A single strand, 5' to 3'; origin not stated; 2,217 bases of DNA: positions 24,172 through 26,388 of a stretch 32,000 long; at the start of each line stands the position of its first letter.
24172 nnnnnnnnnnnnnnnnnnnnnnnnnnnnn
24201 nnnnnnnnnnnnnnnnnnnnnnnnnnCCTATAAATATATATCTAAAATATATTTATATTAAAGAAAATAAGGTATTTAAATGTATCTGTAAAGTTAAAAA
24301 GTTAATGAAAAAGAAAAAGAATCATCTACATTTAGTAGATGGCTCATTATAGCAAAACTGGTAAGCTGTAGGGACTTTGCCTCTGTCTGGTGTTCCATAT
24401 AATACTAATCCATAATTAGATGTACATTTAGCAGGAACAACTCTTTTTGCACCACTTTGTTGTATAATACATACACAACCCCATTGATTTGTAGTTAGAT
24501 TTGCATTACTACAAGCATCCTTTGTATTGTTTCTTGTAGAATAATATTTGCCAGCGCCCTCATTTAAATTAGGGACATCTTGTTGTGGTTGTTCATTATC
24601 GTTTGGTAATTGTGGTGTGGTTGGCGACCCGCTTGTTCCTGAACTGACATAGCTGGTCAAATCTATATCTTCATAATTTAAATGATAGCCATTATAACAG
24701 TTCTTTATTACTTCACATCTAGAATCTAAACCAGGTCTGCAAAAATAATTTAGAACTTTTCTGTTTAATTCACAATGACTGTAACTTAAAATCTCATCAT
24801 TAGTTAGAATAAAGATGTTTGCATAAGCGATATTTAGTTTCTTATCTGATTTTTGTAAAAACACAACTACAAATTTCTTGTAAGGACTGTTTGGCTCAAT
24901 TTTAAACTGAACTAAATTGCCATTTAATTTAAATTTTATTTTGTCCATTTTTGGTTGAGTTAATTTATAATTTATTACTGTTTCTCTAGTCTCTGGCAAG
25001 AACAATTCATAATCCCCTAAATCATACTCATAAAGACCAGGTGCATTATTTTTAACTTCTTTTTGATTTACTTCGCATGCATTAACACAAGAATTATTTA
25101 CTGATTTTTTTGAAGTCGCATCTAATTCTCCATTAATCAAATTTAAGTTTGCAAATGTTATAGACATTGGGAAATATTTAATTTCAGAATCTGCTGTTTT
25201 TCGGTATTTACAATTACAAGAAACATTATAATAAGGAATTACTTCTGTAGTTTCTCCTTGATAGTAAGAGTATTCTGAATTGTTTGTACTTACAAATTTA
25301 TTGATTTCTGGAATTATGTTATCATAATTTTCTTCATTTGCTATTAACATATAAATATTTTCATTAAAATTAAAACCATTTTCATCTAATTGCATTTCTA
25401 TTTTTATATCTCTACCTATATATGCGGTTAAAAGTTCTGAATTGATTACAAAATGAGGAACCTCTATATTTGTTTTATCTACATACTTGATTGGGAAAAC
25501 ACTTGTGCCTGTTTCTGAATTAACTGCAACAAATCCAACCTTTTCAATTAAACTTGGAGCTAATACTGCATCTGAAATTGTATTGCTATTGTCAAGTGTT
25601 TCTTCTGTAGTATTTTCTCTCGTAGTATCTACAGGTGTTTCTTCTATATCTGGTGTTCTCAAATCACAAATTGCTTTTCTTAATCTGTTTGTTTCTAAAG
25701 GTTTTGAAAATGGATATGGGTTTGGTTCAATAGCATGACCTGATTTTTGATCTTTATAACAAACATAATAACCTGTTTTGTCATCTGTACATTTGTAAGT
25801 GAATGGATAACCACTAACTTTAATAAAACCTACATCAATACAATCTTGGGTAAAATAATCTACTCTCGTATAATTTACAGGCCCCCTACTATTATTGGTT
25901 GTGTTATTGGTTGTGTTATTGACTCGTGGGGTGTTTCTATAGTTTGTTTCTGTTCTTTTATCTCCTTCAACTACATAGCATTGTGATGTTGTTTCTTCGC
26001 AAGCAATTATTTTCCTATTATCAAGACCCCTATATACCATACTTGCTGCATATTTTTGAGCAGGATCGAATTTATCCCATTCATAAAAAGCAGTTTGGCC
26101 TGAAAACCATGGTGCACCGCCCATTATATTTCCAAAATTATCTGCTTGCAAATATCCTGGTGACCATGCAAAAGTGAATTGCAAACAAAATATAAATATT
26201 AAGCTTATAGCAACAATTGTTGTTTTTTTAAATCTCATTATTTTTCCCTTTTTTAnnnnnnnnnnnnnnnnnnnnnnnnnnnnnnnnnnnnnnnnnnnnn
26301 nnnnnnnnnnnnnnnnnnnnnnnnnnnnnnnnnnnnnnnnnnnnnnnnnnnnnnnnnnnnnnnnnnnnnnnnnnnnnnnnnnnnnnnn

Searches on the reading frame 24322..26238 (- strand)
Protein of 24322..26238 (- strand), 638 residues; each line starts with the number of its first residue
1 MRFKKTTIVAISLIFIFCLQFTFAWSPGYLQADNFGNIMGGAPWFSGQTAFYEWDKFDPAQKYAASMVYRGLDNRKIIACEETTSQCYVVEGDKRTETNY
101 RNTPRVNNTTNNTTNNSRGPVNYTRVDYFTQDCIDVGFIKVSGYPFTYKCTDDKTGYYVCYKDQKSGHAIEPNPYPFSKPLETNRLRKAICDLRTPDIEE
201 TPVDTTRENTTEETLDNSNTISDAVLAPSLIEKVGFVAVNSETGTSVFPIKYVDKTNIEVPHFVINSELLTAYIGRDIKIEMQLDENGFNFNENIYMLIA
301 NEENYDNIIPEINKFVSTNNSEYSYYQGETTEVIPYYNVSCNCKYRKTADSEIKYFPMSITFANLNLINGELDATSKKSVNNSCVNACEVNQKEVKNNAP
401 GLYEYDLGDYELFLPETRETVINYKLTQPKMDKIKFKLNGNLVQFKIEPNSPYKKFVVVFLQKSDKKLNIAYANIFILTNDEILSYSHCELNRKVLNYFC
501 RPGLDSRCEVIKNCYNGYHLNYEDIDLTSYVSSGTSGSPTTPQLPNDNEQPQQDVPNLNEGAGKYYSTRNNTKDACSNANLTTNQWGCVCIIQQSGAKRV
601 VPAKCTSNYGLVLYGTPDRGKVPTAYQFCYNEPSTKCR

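Call 5: search_protein_families(library=pfam, proteins=[window:24322-26238:-], max_evalue=0.1)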
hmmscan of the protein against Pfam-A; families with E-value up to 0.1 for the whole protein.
window:24322-26238:- (638 aa): 0 families

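Call 45: search_protein_families(library=ncbifam, proteins=[window:24322-26238:-], max_evalue=0.1)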
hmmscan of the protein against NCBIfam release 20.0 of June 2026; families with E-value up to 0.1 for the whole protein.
window:24322-26238:- (638 aa): 0 families

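Call 89: search_solved_structures(query=window:24325-26238:-, max_evalue=0.1)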
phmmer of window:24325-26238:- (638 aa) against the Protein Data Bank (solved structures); distinct sequences matched with E-value up to 0.1: 0.
